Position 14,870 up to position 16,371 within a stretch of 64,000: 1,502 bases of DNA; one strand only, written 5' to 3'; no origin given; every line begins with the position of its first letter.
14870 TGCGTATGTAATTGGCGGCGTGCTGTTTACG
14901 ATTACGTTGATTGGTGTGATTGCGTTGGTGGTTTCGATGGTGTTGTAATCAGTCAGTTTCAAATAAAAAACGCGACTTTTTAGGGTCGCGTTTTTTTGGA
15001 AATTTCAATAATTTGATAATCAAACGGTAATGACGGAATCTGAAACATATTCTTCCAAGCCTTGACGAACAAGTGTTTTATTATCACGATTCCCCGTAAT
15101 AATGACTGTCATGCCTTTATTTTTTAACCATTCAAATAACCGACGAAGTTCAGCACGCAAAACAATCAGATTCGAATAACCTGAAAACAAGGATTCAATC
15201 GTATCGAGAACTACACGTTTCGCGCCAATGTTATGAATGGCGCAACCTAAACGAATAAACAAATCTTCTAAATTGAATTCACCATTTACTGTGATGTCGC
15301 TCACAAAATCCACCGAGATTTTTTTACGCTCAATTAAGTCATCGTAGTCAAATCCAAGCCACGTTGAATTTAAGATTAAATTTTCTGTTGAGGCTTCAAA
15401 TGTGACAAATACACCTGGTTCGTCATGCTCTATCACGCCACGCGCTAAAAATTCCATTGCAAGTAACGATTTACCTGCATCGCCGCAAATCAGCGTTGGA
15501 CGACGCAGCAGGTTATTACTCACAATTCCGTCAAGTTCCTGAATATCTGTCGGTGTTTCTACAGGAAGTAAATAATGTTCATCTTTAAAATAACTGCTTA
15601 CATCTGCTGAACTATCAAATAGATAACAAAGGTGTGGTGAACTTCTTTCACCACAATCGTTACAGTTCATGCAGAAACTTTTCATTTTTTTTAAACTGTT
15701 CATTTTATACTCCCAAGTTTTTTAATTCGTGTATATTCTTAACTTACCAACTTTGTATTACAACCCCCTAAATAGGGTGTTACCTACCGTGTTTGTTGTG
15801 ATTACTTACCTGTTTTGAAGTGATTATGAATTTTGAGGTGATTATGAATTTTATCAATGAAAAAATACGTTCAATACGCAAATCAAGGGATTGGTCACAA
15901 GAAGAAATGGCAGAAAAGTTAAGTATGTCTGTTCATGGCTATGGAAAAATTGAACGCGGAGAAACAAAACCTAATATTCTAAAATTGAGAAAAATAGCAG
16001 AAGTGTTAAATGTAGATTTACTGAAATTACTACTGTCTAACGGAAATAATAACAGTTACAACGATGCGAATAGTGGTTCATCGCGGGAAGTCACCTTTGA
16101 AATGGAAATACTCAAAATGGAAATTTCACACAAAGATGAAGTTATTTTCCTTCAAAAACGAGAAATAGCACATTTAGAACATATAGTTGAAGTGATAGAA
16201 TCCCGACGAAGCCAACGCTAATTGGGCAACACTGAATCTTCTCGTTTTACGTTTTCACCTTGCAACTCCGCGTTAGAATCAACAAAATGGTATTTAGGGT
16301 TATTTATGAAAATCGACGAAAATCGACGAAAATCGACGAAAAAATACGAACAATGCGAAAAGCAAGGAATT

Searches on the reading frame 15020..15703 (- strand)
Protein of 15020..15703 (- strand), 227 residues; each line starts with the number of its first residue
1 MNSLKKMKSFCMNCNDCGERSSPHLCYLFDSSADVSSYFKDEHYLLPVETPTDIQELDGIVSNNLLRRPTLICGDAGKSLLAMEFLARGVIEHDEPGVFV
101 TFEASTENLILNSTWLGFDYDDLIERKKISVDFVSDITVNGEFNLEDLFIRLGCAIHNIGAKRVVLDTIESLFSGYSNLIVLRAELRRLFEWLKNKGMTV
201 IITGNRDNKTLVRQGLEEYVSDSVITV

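Call 4: search_protein_families(library=pfam, proteins=[window:15020-15703:-], max_evalue=0.01)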
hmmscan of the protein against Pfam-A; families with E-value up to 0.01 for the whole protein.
window:15020-15703:- (227 aa): 1 family
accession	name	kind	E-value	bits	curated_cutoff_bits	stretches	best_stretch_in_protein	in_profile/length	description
PF06745.19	ATPase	-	4.1e-36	124.9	26.6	1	51-226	2-186/231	KaiC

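Call 22: search_protein_families(library=ncbifam, proteins=[window:15020-15703:-], max_evalue=0.01)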
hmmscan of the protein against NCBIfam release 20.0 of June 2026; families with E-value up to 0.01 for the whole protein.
window:15020-15703:- (227 aa): 6 families
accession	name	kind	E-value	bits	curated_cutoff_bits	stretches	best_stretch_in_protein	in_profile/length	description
NF006799.0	PRK09302.1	equivalog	1.6e-56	191.9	408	1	50-226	13-198/515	circadian clock protein KaiC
TIGR02655.1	circ_KaiC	equivalog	9.4e-31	107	546.25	1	52-226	5-188/484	circadian clock protein KaiC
TIGR03880.1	KaiC_arch_3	hypoth_equivalog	2.5e-14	53.4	249.45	1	56-226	4-175/224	KaiC domain-containing protein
TIGR03878.1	thermo_KaiC_2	hypoth_equivalog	9.4e-09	35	232.2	1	73-203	44-172/259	KaiC domain-containing protein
TIGR03881.1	KaiC_arch_4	hypoth_equivalog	4.4e-08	33.1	247.8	1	54-225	7-186/231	KaiC domain-containing protein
TIGR03877.1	thermo_KaiC_1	hypoth_equivalog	4.8e-07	29.5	307.25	1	52-201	6-166/238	KaiC domain-containing protein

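Call 48: search_protein_families(library=padloc, proteins=[window:15020-15703:-], max_evalue=0.001)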
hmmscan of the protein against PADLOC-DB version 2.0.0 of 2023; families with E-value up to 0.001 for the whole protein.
window:15020-15703:- (227 aa): 0 families

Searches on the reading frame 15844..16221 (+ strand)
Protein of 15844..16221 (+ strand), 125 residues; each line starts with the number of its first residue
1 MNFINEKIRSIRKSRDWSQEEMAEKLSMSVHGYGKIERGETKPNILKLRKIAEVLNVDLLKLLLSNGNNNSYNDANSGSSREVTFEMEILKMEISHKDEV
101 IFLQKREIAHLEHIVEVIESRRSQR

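Call 4: search_protein_families(library=pfam, proteins=[window:15844-16221:+], max_evalue=0.01)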
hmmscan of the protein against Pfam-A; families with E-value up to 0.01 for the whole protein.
window:15844-16221:+ (125 aa): 3 families
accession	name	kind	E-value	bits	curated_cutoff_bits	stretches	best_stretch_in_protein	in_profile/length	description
PF01381.28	HTH_3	-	1.7e-15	57.2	23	1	8-61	1-54/55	Helix-turn-helix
PF12844.13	HTH_19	-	2.1e-09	37.6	30.2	1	6-64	2-59/64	Helix-turn-helix domain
PF13560.12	HTH_31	-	1e-07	32.5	27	1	8-58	6-57/64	Helix-turn-helix domain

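Call 22: search_protein_families(library=ncbifam, proteins=[window:15844-16221:+], max_evalue=0.01)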
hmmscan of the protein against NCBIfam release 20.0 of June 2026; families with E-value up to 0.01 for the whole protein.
window:15844-16221:+ (125 aa): 13 families
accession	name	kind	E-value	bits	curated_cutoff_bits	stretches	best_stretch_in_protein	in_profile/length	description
NF041951.1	phage_RstR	subfamily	6.3e-15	55.4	80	1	4-72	3-71/108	RstR family transcriptional repressor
TIGR00270.2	TIGR00270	equivalog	1.5e-09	37.9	110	1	5-66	77-138/159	multiprotein bridging factor aMBF1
TIGR03070.1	couple_hipB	subfamily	9.4e-08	31.9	71.65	1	6-59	5-58/58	type II toxin-antitoxin system Y4mF family antitoxin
NF047948.1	male_kill_WMK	equivalog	1.2e-07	31.5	300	1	6-71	165-230/300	WO male-killing family protein Wmk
NF006015.0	PRK08154.1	subfamily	5.6e-06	25.7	204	1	4-67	31-94/314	anaerobic benzoate catabolism transcriptional regulator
NF052239.1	antitox_spr1629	equivalog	4.4e-05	22.7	335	1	3-105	2-100/377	spr1629 family repressor/antitoxin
NF046032.1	TransRegSlrRBacil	equivalog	0.00012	22.2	250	1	5-63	3-62/149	HTH-type transcriptional regulator SlrR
NF007257.0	PRK09706.1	subfamily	0.00014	21.7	101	1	4-70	6-72/135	transcriptional repressor DicA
NF038139.1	Reg_Aceta_RamB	equivalog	0.0003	19.6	700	1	3-59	2-58/465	acetate metabolism transcriptional regulator RamB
NF010465.0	PRK13890.1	equivalog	0.0011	19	96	1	10-78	12-80/121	conjugal transfer protein TrbA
TIGR03830.1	CxxCG_CxxCG_HTH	subfamily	0.0015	18.3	61.8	1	4-45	66-107/127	type II TA system antitoxin MqsA family protein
NF003162.0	PRK04140.1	equivalog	0.0015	17.7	263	1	6-63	129-186/317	transcriptional regulator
NF007408.0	PRK09943.1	equivalog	0.0024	17.5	211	1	6-65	10-69/185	HTH-type transcriptional regulator PuuR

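Call 48: search_protein_families(library=padloc, proteins=[window:15844-16221:+], max_evalue=0.001)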
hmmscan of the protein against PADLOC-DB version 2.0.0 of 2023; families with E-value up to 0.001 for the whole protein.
window:15844-16221:+ (125 aa): 12 families
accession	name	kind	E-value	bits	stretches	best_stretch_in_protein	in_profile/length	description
PDLC02926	HTH_VI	-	1.5e-13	48.8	1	4-76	2-73/92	-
PDLC03954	RmrA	-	1.1e-09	35.8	1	2-76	9-82/380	-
PDLC04142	capH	-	1.8e-09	36.6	1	2-66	5-68/103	capH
PDLC04775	PDC-M69A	-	2.4e-09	35.7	1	4-69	8-73/113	-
PDLC03665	Control_protein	-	1.5e-07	29.6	1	5-63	10-69/77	control protein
PDLC03947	RmrA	-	1.7e-07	28.4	1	2-59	10-67/383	-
PDLC03945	RmrA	-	8.6e-07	26.4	1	3-114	2-111/394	-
PDLC03952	RmrA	-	3.2e-06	24.2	1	3-57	22-76/395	-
PDLC03951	RmrA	-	1.1e-05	22.6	1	3-63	8-71/400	-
PDLC03671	Control_protein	-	5.3e-05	21.4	1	4-70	15-81/84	control protein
PDLC03949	RmrA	-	0.00018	18.5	1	4-58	3-57/363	-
PDLC03666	Control_protein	-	0.00024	19.5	1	7-59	10-62/77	control protein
